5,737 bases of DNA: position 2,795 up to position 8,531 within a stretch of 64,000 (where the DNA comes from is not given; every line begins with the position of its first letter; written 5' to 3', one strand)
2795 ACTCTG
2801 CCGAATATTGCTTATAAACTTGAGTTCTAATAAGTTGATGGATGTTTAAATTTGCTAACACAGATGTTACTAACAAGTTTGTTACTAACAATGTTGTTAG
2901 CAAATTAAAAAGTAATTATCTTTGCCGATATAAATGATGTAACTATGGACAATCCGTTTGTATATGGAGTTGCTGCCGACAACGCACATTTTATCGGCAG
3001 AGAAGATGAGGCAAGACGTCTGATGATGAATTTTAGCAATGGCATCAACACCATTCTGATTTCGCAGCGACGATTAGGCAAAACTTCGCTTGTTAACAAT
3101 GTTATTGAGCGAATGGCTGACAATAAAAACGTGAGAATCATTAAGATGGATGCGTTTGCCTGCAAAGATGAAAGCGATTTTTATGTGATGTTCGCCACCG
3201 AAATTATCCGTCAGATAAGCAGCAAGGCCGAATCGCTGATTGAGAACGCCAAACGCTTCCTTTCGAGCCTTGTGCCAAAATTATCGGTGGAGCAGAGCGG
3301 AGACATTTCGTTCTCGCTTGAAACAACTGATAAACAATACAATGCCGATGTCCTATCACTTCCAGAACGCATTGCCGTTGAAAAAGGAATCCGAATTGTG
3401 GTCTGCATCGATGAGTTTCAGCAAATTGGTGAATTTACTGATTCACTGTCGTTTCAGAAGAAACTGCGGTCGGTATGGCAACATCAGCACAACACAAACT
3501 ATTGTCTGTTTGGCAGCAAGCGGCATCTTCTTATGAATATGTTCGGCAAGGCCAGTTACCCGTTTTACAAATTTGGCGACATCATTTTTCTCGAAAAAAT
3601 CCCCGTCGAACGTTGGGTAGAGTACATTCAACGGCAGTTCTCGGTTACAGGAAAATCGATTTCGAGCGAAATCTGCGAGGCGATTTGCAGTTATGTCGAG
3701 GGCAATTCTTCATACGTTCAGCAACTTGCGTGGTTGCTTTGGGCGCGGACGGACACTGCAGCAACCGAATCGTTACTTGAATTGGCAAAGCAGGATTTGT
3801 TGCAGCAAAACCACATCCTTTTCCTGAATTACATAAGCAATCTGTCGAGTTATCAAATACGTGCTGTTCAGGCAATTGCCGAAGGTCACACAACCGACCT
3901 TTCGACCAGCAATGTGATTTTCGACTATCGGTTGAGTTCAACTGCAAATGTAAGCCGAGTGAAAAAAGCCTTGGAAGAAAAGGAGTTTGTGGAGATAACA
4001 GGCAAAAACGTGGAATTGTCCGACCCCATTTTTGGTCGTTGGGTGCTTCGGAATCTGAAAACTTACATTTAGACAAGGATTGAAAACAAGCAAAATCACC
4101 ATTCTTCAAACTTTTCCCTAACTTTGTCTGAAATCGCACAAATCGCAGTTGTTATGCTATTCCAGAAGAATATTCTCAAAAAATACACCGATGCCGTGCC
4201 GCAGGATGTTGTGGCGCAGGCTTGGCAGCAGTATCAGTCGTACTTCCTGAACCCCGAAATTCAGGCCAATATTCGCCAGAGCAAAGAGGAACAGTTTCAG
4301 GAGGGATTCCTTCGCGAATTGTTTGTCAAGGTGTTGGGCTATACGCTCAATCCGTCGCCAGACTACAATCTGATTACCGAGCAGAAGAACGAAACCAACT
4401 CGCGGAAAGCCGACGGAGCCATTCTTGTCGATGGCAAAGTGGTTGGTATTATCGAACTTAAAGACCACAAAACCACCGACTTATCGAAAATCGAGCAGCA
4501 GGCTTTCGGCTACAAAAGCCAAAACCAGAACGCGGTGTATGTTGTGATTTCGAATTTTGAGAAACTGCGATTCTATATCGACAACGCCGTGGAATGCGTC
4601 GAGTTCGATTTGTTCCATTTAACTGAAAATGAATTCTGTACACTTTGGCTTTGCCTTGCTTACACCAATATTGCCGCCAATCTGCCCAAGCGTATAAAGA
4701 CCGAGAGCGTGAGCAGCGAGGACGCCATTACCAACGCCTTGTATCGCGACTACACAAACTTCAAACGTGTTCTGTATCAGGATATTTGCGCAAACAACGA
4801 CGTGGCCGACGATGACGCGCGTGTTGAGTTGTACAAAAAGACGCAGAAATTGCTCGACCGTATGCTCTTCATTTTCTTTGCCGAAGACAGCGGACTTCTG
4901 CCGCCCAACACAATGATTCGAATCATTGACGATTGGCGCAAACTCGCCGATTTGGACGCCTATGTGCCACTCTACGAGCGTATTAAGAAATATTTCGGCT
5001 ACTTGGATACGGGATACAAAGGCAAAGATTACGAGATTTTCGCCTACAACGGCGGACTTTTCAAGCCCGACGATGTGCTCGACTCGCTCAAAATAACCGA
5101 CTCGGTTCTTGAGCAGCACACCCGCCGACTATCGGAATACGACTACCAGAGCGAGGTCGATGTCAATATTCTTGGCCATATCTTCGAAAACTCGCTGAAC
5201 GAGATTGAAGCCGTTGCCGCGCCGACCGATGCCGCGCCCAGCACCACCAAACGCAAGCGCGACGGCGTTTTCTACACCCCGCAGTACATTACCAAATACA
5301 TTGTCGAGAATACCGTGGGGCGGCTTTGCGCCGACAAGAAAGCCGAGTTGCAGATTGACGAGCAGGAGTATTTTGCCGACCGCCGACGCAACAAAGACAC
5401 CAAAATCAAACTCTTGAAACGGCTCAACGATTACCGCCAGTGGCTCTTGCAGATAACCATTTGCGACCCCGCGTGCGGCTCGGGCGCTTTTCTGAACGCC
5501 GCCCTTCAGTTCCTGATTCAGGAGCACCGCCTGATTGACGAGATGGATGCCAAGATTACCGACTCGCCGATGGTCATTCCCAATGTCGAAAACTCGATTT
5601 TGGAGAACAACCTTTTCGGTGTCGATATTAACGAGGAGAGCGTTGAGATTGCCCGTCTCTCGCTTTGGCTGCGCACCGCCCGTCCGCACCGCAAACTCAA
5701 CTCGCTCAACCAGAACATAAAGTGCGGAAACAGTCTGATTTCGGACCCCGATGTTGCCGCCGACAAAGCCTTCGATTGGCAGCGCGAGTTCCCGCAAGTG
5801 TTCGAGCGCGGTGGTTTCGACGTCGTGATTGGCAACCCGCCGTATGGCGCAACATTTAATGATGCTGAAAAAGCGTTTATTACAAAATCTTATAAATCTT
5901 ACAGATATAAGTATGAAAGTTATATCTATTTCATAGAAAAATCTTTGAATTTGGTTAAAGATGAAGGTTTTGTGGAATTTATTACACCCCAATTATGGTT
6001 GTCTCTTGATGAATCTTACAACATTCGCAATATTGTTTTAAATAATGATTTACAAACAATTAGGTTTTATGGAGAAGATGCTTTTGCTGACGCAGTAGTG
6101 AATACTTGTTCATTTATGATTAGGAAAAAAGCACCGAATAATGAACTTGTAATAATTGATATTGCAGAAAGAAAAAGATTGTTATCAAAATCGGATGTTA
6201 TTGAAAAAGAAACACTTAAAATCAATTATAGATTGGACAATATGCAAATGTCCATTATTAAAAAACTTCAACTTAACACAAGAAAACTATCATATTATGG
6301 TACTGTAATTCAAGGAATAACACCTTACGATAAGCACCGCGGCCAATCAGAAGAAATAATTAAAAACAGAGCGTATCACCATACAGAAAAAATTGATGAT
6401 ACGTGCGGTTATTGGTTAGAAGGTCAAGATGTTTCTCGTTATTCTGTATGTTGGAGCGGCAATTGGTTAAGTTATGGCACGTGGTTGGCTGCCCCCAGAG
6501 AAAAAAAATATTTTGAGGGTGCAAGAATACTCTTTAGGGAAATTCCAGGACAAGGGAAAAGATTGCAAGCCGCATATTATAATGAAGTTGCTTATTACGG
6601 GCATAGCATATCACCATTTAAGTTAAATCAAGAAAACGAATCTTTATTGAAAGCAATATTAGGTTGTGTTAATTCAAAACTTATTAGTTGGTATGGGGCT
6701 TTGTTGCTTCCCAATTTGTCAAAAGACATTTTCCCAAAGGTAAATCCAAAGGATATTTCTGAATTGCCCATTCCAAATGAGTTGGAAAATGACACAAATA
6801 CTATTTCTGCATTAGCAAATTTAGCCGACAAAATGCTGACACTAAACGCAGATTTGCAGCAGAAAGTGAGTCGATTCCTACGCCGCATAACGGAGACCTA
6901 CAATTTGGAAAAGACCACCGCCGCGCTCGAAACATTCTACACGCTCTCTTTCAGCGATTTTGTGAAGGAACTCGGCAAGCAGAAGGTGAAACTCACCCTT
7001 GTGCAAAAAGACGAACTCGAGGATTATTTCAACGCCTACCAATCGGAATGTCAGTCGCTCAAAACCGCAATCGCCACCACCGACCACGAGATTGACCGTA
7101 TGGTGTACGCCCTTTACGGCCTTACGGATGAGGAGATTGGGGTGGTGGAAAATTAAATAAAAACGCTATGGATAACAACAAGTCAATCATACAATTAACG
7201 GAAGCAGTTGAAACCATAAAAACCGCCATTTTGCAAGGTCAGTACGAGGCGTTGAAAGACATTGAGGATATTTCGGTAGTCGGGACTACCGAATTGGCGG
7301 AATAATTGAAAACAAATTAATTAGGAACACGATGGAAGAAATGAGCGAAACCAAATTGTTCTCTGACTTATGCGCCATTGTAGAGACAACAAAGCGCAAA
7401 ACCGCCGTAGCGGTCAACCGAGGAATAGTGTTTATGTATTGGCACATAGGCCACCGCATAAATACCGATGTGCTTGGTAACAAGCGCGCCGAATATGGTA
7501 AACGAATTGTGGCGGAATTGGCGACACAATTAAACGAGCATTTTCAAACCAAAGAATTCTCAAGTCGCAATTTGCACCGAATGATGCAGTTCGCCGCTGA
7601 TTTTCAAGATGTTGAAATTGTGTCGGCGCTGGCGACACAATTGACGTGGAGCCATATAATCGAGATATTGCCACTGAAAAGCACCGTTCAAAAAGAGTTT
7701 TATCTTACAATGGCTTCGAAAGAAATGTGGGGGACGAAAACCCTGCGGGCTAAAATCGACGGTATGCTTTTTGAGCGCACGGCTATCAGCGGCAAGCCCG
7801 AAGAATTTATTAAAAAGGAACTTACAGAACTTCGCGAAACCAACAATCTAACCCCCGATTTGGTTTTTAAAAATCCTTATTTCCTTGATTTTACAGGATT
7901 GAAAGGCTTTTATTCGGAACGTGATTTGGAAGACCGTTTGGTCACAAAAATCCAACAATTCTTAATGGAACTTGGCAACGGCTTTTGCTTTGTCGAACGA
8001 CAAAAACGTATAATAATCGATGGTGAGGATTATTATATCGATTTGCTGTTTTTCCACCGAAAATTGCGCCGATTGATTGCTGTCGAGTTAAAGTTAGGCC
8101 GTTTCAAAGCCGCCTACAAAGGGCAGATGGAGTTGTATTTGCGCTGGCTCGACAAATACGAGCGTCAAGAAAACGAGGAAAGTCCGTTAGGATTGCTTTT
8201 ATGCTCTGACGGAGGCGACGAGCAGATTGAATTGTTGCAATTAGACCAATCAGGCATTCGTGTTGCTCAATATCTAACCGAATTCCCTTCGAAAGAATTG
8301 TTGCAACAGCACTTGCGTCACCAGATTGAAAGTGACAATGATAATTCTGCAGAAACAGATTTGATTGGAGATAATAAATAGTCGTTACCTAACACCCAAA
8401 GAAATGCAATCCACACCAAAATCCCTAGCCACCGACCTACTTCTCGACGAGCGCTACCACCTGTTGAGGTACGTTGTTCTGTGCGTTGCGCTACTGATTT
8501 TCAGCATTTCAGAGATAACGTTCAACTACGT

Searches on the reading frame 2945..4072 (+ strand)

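Call 5: search_protein_families(library=pfam, proteins=[window:2945-4072:+], max_evalue=0.01)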
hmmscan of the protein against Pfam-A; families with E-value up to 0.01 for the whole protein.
window:2945-4072:+ (375 aa): 6 families
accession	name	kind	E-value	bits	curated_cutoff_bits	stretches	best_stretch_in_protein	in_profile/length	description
PF01637.24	ATPase_2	-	2.3e-06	28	33.2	1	18-198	3-162/225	ATPase domain predominantly from Archaea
PF13173.12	AAA_14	-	5.4e-06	26.9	27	0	41-89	10-56/129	AAA domain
PF13401.12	AAA_22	-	2.7e-05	24.9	27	1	37-192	9-124/130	AAA domain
PF07693.20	KAP_NTPase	-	6.9e-05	22.7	20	1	44-157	31-159/293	KAP family P-loop domain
PF13191.12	AAA_16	-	0.0039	18.1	32.6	0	16-172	2-154/167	AAA ATPase domain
PF09820.16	AAA-ATPase_like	-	0.0097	16.2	26.1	0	36-160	34-151/201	Predicted AAA-ATPase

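Call 6: search_protein_families(library=ncbifam, proteins=[window:2945-4072:+], max_evalue=0.01)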
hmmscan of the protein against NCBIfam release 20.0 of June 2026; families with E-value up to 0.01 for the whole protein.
window:2945-4072:+ (375 aa): 2 families
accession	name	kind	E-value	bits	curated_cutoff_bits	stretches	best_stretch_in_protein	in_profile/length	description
NF053860.1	DS41_1_antiphage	equivalog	0.00051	19.1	370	1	26-109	32-117/448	anti-phage protein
TIGR01128.2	holA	equivalog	0.0069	15.8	80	0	152-259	62-166/316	DNA polymerase III subunit delta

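Call 39: search_protein_families(library=padloc, proteins=[window:2945-4072:+], max_evalue=0.001)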
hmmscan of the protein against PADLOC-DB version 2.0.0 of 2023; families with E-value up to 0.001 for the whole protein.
window:2945-4072:+ (375 aa): 0 families

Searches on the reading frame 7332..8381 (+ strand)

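Call 5: search_protein_families(library=pfam, proteins=[window:7332-8381:+], max_evalue=0.01)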
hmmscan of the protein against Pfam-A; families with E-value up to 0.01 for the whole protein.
window:7332-8381:+ (349 aa): 2 families
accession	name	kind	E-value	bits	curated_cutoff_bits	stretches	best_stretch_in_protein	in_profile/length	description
PF06250.17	YhcG_C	-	3.1e-45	154.3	32.5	1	178-328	3-156/157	YhcG PDDEXK nuclease domain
PF17761.7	DUF1016_N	-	6.3e-41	140.1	32.8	1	14-149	3-137/137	DUF1016 N-terminal domain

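Call 6: search_protein_families(library=ncbifam, proteins=[window:7332-8381:+], max_evalue=0.01)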
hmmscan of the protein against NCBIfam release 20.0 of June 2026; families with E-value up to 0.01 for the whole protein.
window:7332-8381:+ (349 aa): 0 families

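Call 39: search_protein_families(library=padloc, proteins=[window:7332-8381:+], max_evalue=0.001)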
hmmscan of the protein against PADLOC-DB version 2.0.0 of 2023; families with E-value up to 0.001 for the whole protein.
window:7332-8381:+ (349 aa): 33 families (the best 25 are shown)
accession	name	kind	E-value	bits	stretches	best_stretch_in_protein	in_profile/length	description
PDLC04807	PDC-S02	-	1.1e-116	388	1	4-336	11-343/351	-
PDLC04822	PDC-S02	-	1.4e-112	374.1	1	4-300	8-293/294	-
PDLC04795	PDC-S02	-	4.2e-87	290.7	1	5-335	23-347/357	-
PDLC04831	PDC-S02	-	2.8e-86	288.1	1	5-332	10-341/346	-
PDLC04810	PDC-S02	-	1.3e-79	266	1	6-329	11-341/355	-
PDLC04817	PDC-S02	-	6.4e-76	253.6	2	4-206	6-207/286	-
PDLC04803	PDC-S02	-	1.5e-72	242.5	1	72-337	6-263/269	-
PDLC04825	PDC-S02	-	1.7e-62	208.8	1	7-185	15-192/193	-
PDLC04827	PDC-S02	-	9.7e-51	170.6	1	4-230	8-230/234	-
PDLC04820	PDC-S02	-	3e-50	169.2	1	6-329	26-317/332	-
PDLC04813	PDC-S02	-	4.2e-48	161.5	1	178-337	7-167/175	-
PDLC04821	PDC-S02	-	4e-40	135.1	1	4-126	8-129/133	-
PDLC04826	PDC-S02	-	3.3e-39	132.8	1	8-219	13-217/222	-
PDLC01464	PD_DExK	-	9.3e-36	121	1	106-252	1-126/126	"CAS-I,CAS-II,CAS-III,CAS-IV,CAS-V,CAS-VI; associated"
PDLC04812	PDC-S02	-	3e-32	109.6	1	3-149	5-148/151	-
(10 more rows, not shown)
